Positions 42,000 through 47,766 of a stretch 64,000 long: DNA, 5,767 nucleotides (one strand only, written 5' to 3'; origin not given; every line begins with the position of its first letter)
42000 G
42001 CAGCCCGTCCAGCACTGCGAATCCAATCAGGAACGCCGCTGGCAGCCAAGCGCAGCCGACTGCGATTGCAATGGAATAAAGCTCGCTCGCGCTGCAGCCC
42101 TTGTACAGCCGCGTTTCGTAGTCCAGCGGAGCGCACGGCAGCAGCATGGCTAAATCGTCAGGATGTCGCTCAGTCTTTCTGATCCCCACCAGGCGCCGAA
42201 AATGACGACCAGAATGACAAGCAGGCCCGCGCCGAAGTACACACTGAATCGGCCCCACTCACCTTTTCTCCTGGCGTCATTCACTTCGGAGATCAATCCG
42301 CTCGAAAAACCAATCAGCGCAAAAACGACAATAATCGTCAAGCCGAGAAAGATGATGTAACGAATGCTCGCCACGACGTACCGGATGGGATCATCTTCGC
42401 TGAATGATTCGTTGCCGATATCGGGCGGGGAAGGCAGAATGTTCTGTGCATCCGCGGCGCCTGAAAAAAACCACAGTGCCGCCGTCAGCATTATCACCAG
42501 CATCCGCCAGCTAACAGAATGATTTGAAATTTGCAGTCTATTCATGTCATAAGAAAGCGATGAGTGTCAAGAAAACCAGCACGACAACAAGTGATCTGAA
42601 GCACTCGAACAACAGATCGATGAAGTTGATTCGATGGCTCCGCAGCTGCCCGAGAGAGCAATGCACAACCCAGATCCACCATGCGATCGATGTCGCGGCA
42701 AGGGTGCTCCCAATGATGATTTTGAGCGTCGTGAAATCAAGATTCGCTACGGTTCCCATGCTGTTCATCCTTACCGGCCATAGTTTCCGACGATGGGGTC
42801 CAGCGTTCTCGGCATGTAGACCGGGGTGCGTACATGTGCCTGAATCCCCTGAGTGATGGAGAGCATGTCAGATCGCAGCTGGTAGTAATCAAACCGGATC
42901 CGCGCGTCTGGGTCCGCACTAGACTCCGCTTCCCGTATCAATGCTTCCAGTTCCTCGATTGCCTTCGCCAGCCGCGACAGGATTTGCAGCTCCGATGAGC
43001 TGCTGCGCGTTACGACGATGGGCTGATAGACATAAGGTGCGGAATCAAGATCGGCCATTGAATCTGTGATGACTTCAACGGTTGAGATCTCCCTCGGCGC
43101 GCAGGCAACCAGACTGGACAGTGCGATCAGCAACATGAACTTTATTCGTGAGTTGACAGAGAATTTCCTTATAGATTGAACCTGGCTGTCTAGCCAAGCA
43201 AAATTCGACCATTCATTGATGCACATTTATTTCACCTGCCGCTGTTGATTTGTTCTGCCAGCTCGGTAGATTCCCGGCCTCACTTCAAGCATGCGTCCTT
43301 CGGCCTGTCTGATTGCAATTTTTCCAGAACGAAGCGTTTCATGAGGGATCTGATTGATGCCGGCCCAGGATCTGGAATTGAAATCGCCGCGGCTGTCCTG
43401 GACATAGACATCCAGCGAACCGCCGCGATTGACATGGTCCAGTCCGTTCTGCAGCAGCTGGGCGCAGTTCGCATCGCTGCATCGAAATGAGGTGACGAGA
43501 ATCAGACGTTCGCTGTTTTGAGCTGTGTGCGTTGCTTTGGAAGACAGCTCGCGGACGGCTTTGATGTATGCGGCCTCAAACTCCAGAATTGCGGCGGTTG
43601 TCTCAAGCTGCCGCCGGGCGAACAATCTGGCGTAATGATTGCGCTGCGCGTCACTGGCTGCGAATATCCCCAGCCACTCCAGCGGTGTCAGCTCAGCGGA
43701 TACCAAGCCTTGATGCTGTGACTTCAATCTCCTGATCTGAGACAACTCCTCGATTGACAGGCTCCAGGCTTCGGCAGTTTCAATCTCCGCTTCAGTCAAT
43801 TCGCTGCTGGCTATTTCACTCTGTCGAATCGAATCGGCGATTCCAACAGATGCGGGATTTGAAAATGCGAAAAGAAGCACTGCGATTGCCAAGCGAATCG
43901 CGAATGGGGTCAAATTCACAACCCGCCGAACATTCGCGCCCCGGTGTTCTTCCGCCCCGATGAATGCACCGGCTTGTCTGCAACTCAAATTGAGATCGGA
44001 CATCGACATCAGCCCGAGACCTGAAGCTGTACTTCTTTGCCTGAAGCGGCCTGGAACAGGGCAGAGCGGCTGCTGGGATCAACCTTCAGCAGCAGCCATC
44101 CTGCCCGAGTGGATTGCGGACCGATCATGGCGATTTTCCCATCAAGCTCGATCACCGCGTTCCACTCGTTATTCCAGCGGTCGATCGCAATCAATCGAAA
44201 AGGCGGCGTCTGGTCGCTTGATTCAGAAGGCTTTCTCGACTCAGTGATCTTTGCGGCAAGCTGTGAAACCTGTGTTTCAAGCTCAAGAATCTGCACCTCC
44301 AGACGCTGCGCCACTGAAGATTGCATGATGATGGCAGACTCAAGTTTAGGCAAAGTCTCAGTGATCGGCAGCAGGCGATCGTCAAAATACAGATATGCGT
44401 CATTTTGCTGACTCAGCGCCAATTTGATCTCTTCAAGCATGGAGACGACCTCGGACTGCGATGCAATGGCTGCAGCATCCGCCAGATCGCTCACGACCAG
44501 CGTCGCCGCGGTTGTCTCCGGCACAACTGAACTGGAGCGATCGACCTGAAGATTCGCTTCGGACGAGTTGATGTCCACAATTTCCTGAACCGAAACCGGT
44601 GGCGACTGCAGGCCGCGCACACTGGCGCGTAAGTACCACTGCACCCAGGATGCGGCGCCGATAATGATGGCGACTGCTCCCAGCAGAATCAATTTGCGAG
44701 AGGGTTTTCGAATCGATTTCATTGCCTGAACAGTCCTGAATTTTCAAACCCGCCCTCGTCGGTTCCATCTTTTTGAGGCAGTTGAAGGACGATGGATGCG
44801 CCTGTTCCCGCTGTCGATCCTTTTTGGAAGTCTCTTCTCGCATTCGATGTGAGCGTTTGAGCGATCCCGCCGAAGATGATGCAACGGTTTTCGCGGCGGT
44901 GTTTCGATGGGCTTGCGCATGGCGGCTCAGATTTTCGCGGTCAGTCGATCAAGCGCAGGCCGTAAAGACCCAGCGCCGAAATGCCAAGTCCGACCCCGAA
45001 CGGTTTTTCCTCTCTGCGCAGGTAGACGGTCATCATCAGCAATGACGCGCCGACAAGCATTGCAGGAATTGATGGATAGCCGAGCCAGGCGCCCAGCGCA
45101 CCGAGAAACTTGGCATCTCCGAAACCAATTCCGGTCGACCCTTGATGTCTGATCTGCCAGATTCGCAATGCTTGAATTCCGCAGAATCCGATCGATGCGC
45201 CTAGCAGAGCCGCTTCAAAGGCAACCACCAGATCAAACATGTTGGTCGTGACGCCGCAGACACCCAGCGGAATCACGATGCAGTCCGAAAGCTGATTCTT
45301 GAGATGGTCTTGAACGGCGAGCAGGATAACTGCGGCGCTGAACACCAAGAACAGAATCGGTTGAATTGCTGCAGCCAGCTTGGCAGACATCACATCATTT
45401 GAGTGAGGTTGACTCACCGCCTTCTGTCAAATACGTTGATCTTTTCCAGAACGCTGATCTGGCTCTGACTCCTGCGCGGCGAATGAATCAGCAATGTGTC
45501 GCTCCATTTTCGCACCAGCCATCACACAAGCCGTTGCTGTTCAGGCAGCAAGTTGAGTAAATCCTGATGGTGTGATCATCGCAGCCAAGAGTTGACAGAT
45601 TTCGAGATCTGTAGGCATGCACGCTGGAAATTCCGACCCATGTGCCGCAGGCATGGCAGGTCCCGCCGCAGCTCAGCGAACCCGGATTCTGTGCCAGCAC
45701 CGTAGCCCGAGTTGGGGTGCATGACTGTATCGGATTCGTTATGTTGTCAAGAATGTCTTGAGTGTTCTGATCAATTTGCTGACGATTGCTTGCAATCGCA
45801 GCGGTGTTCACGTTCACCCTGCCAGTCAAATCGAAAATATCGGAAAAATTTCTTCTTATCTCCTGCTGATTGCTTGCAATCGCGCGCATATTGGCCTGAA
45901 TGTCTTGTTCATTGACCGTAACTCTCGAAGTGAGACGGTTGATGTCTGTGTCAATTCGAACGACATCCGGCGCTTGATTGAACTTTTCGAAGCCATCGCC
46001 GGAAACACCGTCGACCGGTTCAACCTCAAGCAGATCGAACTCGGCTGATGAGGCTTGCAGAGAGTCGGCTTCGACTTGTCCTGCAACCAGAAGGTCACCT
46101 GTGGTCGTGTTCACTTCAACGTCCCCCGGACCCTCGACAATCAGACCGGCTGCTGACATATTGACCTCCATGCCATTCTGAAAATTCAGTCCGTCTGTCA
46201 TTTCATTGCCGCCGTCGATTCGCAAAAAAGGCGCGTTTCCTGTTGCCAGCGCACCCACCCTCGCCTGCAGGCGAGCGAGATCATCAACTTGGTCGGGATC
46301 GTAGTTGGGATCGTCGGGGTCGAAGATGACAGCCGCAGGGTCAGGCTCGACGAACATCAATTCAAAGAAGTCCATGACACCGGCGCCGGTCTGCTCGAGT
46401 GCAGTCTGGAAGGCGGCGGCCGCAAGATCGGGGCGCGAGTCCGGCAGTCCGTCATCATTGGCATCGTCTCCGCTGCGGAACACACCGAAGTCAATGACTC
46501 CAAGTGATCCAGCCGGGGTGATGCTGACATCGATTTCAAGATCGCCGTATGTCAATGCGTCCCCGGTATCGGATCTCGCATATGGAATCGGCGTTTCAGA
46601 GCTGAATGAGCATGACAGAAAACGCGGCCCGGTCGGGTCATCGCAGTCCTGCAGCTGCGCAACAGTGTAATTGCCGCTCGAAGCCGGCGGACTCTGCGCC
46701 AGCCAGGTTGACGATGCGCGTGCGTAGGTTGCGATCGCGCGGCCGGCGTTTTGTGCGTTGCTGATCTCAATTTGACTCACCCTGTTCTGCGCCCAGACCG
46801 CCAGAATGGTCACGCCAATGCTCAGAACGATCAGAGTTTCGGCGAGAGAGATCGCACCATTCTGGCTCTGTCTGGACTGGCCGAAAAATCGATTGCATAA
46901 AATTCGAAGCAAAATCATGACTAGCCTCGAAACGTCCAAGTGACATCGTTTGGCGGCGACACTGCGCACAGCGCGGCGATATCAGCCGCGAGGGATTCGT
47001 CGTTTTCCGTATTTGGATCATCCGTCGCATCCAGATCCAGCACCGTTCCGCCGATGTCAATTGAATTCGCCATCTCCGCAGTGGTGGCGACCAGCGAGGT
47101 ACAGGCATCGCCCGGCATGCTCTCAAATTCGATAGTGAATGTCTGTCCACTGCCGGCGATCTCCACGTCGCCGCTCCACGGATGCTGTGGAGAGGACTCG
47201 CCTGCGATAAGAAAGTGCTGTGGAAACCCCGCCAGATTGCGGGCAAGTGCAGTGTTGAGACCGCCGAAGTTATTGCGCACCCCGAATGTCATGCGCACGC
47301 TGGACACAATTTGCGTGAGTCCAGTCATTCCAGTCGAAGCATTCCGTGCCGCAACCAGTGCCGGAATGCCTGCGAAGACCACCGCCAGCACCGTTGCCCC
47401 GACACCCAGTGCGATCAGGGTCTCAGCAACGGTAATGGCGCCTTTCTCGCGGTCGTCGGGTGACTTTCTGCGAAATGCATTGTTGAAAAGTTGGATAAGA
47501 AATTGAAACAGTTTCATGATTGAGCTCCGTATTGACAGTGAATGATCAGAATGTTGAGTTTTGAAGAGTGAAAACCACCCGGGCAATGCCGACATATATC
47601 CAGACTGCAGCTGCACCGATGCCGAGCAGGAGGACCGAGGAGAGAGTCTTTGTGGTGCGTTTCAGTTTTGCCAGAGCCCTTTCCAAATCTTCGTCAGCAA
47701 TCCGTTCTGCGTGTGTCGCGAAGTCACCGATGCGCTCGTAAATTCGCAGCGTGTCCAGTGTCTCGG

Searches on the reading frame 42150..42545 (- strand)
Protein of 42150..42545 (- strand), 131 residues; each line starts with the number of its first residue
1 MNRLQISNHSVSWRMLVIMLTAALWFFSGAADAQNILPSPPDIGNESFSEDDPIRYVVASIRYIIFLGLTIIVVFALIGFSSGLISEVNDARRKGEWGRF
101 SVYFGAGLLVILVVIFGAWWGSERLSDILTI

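Call 18: search_protein_families(library=ncbifam, proteins=[window:42150-42545:-], max_evalue=0.00001)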
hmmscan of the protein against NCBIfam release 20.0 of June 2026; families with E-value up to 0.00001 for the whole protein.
window:42150-42545:- (131 aa): 0 families

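Call 61: search_protein_families(library=pfam, proteins=[window:42150-42545:-], max_evalue=0.001)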
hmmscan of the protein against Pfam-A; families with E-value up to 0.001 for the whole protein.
window:42150-42545:- (131 aa): 1 family
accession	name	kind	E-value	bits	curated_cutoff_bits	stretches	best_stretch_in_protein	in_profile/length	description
PF11190.13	DUF2976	-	0.00019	21.7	28.2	1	51-116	13-79/87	Protein of unknown function (DUF2976)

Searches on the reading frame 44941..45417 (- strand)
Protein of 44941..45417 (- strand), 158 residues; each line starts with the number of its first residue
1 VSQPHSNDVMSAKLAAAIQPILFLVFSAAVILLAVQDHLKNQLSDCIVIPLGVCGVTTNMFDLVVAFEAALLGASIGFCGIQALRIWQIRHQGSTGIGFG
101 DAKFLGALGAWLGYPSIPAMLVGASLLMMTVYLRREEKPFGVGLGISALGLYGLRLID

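Call 19: search_protein_families(library=ncbifam, proteins=[window:44941-45417:-], max_evalue=0.00001)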
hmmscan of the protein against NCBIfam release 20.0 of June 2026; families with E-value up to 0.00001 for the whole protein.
window:44941-45417:- (158 aa): 0 families

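Call 29: search_protein_families(library=pfam, proteins=[window:44941-45417:-], max_evalue=0.01)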
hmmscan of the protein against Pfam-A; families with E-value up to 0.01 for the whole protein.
window:44941-45417:- (158 aa): 1 family
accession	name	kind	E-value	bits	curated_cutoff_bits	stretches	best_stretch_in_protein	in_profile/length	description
PF01478.23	Peptidase_A24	-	5.1e-14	53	26.5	1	24-131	1-102/104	Type IV leader peptidase family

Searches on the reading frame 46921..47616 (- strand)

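Call 19: search_protein_families(library=ncbifam, proteins=[window:46921-47616:-], max_evalue=0.00001)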
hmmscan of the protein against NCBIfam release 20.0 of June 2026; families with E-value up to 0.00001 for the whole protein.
window:46921-47616:- (231 aa): 0 families

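Call 29: search_protein_families(library=pfam, proteins=[window:46921-47616:-], max_evalue=0.01)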
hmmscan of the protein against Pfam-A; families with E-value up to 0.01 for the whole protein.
window:46921-47616:- (231 aa): 1 family
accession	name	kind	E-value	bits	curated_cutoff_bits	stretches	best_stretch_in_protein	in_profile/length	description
PF08805.16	PilS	-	5.7e-12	46.3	22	1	91-228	2-136/138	PilS N terminal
